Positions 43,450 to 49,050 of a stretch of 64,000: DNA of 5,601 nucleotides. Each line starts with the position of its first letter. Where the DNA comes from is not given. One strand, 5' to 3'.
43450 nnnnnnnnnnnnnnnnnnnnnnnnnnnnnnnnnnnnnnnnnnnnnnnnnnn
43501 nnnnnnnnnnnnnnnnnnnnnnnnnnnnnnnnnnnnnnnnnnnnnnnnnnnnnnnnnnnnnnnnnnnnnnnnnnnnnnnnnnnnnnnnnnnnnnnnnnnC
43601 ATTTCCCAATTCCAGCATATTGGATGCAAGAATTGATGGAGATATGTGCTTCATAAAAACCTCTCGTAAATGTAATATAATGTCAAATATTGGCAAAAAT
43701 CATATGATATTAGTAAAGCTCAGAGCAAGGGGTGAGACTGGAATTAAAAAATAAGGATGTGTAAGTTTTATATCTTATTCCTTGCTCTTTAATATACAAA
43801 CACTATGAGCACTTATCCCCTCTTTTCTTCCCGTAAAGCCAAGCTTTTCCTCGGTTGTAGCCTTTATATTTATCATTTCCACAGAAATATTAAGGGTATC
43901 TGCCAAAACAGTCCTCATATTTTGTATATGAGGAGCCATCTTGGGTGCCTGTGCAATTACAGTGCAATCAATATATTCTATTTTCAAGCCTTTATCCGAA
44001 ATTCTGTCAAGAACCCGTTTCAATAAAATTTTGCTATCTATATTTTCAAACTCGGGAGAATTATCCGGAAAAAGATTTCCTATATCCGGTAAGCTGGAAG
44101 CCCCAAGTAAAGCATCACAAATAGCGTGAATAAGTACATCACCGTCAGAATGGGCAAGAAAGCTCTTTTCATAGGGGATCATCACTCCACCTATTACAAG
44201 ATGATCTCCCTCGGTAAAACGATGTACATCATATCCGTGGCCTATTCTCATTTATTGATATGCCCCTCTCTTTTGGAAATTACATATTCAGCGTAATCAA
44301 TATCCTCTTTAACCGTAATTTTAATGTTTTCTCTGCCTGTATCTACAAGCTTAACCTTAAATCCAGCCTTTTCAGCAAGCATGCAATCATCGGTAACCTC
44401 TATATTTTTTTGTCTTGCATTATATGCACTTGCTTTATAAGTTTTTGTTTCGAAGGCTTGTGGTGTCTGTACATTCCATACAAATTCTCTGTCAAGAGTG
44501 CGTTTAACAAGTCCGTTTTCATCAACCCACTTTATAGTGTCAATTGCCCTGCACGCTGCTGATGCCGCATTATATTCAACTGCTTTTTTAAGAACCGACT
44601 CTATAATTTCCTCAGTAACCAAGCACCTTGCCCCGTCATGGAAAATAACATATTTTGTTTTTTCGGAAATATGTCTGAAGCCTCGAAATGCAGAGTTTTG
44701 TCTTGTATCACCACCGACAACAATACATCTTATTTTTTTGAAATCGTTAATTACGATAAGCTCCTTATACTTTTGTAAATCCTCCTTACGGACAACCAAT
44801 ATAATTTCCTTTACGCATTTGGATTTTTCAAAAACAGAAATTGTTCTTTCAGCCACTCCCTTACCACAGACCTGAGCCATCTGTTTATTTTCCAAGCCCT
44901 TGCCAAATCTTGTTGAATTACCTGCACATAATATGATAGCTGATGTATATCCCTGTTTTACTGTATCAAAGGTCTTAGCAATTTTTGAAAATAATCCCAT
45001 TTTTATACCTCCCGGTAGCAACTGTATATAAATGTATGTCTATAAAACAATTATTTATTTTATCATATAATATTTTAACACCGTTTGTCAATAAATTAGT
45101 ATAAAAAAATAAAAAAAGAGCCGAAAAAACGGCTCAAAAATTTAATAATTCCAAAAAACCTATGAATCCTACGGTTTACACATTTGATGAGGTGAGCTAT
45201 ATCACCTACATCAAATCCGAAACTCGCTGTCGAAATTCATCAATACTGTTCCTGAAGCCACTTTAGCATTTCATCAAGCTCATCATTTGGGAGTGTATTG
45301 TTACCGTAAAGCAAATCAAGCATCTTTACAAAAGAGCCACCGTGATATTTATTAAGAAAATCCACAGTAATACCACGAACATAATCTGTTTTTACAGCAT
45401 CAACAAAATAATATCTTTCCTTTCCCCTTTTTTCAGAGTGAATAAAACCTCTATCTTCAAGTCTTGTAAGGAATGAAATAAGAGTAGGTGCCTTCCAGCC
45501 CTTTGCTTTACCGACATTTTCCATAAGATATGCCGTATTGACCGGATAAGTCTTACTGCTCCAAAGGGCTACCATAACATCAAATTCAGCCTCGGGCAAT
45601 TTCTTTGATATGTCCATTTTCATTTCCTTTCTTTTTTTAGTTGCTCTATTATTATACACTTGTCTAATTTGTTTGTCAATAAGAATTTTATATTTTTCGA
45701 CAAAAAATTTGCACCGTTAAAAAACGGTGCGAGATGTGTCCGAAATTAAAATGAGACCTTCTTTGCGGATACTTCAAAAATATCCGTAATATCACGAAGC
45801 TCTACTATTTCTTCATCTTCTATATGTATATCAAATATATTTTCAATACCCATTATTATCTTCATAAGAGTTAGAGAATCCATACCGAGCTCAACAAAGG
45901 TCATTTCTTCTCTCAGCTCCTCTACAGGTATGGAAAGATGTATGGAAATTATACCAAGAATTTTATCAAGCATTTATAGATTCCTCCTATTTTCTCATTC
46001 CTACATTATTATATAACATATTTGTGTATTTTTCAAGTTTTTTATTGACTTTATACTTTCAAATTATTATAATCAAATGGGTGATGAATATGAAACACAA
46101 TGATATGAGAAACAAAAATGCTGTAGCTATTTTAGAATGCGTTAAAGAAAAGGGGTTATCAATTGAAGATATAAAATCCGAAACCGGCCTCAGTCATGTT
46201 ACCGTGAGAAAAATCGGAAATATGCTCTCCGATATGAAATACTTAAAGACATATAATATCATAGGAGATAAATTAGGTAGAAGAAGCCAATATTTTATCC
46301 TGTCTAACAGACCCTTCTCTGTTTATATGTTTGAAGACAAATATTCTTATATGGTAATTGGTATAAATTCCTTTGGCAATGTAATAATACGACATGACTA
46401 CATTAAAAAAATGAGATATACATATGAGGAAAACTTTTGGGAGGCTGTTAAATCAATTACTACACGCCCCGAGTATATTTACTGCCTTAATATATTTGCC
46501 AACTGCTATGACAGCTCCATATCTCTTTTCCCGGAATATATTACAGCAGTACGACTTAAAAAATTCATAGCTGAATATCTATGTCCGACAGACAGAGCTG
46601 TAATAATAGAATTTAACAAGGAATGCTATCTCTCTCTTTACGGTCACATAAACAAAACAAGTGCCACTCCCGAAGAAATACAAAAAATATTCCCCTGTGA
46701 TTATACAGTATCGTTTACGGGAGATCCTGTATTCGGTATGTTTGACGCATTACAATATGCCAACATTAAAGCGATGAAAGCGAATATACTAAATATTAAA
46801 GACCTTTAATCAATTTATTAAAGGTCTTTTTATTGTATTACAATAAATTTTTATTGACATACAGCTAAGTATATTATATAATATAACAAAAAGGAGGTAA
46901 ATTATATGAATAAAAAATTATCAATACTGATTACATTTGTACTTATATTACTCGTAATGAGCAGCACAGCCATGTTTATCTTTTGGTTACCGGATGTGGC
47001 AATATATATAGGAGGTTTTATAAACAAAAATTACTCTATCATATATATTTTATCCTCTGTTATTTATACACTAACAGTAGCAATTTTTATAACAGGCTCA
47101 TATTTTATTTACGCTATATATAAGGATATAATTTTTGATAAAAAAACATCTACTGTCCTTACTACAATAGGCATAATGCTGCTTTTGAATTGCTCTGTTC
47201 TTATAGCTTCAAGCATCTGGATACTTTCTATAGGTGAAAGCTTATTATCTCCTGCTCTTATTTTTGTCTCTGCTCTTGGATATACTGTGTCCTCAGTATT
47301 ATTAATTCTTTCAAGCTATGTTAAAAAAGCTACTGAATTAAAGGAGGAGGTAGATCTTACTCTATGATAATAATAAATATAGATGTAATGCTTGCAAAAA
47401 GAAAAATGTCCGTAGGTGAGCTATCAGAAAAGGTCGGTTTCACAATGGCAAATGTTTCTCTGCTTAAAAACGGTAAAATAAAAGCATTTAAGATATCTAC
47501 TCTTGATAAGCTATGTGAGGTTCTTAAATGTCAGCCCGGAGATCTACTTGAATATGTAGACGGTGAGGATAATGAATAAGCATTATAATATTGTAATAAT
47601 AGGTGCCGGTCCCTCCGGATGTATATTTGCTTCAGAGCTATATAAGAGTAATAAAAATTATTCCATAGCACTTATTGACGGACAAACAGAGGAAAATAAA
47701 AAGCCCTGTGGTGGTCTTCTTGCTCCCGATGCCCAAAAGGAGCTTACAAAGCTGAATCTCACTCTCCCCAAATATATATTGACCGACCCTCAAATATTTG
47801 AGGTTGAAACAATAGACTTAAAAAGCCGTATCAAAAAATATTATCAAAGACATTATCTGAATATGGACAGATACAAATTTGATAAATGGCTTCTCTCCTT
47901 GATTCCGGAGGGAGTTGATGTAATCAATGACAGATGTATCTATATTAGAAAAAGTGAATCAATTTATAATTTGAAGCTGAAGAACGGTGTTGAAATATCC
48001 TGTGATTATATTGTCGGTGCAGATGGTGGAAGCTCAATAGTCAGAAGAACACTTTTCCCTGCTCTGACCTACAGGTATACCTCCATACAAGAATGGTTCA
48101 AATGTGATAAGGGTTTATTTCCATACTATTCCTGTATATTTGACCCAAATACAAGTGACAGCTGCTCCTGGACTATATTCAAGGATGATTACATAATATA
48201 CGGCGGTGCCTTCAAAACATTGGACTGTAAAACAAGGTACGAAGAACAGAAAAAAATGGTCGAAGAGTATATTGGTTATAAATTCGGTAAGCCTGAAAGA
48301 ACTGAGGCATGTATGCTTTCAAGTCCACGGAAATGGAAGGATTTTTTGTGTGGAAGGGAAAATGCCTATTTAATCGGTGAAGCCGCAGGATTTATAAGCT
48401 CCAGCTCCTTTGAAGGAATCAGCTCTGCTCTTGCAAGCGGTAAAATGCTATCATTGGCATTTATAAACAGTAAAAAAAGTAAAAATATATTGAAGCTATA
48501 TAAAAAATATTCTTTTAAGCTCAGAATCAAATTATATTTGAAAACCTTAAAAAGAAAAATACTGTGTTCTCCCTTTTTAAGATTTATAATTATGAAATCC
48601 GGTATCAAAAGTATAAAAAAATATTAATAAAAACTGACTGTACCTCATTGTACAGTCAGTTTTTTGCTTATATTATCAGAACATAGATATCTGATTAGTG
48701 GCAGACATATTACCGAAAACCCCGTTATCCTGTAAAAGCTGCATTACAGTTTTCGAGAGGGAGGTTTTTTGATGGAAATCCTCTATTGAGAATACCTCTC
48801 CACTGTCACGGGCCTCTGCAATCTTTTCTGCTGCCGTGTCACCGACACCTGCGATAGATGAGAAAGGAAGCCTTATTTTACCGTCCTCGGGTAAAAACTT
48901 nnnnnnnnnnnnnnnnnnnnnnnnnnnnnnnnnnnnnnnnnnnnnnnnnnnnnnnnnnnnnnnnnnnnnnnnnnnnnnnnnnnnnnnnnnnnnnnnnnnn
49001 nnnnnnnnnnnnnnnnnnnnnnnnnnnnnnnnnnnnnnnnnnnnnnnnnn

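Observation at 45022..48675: A ~3.6 kb accessory islet of regulators and carrier/redox genes sits where polC normally runs into rimP-nusA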

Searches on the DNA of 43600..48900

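Call 82: search_rna_families(source=window, start=43600, end=48900, threshold=evalue, max_evalue=1)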
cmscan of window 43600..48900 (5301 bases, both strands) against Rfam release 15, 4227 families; matches with E-value up to 1: 0.
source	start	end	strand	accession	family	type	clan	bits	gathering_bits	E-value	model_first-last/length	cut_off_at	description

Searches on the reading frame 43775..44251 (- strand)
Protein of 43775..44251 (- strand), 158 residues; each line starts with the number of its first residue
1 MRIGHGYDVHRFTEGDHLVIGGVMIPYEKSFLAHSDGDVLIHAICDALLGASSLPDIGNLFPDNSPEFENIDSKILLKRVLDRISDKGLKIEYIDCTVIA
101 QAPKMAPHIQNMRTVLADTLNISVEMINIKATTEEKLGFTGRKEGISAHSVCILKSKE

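Call 3: search_protein_families(library=pfam, proteins=[window:43775-44251:-], max_evalue=0.01)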
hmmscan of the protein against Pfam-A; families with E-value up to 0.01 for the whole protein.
window:43775-44251:- (158 aa): 1 family
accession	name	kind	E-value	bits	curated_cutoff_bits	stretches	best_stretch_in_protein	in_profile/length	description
PF02542.21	YgbB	-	3.1e-67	226.2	26.7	1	1-154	1-154/155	YgbB family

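Call 4: search_protein_families(library=ncbifam, proteins=[window:43775-44251:-], max_evalue=0.01)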
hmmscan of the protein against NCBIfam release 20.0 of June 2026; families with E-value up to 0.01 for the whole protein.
window:43775-44251:- (158 aa): 2 families
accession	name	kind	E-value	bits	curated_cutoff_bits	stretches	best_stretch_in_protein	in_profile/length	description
TIGR00151.1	ispF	equivalog_domain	1.7e-64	216.6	116.45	1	2-155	1-154/155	2-C-methyl-D-erythritol 2,4-cyclodiphosphate synthase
NF006899.0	PRK09382.1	equivalog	1.2e-63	215.6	417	1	2-156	227-381/387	bifunctional 2-C-methyl-D-erythritol 4-phosphate cytidylyltransferase/2-C-methyl-D-erythritol 2,4-cyclodiphosphate synthase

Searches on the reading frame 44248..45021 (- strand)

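Call 3: search_protein_families(library=pfam, proteins=[window:44248-45021:-], max_evalue=0.01)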
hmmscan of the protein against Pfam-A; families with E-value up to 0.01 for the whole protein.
window:44248-45021:- (257 aa): 2 families
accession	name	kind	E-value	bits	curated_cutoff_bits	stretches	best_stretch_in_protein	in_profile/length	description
PF01128.25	IspD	-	3.2e-53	181.2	27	1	28-249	3-220/221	2-C-methyl-D-erythritol 4-phosphate cytidylyltransferase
PF12804.13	NTP_transf_3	-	8.2e-10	39.5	27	1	28-155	1-119/160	MobA-like NTP transferase domain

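Call 4: search_protein_families(library=ncbifam, proteins=[window:44248-45021:-], max_evalue=0.01)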
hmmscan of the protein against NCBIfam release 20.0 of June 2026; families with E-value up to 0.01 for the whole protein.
window:44248-45021:- (257 aa): 9 families
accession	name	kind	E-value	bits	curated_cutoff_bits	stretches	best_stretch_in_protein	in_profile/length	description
TIGR00453.1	ispD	equivalog_domain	1.2e-58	198.2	181.3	1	27-246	1-217/219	2-C-methyl-D-erythritol 4-phosphate cytidylyltransferase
NF001186.0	PRK00155.2-3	equivalog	3.8e-49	167.1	253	1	26-249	5-223/224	2-C-methyl-D-erythritol 4-phosphate cytidylyltransferase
NF006899.0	PRK09382.1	equivalog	2.7e-41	142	417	1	26-250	7-222/387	bifunctional 2-C-methyl-D-erythritol 4-phosphate cytidylyltransferase/2-C-methyl-D-erythritol 2,4-cyclodiphosphate synthase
NF009924.0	PRK13385.1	subfamily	1.3e-36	126.4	342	1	28-249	4-224/230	2-C-methyl-D-erythritol 4-phosphate cytidylyltransferase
NF001183.0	PRK00155.1-3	subfamily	1e-31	110.1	166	1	28-251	4-234/237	D-ribitol-5-phosphate cytidylyltransferase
NF001457.0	PRK00317.1-3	equivalog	6.2e-08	32.4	164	1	27-88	3-61/200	molybdenum cofactor guanylyltransferase MobA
NF041135.1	IPPtranDIPPsyn_Thcocales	equivalog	4.2e-07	29.3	580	1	27-101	2-72/419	bifunctional L-myo-inositol-1-phosphate cytidylyltransferase/CDP-L-myo-inositol myo-inositolphosphotransferase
TIGR03310.1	matur_MocA_YgfJ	equivalog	1.6e-05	24.9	186.45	1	27-145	1-113/188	molybdenum cofactor cytidylyltransferase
NF003952.0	PRK05450.1-5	subfamily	0.00016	20.9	193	1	36-176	13-147/250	3-deoxy-manno-octulosonate cytidylyltransferase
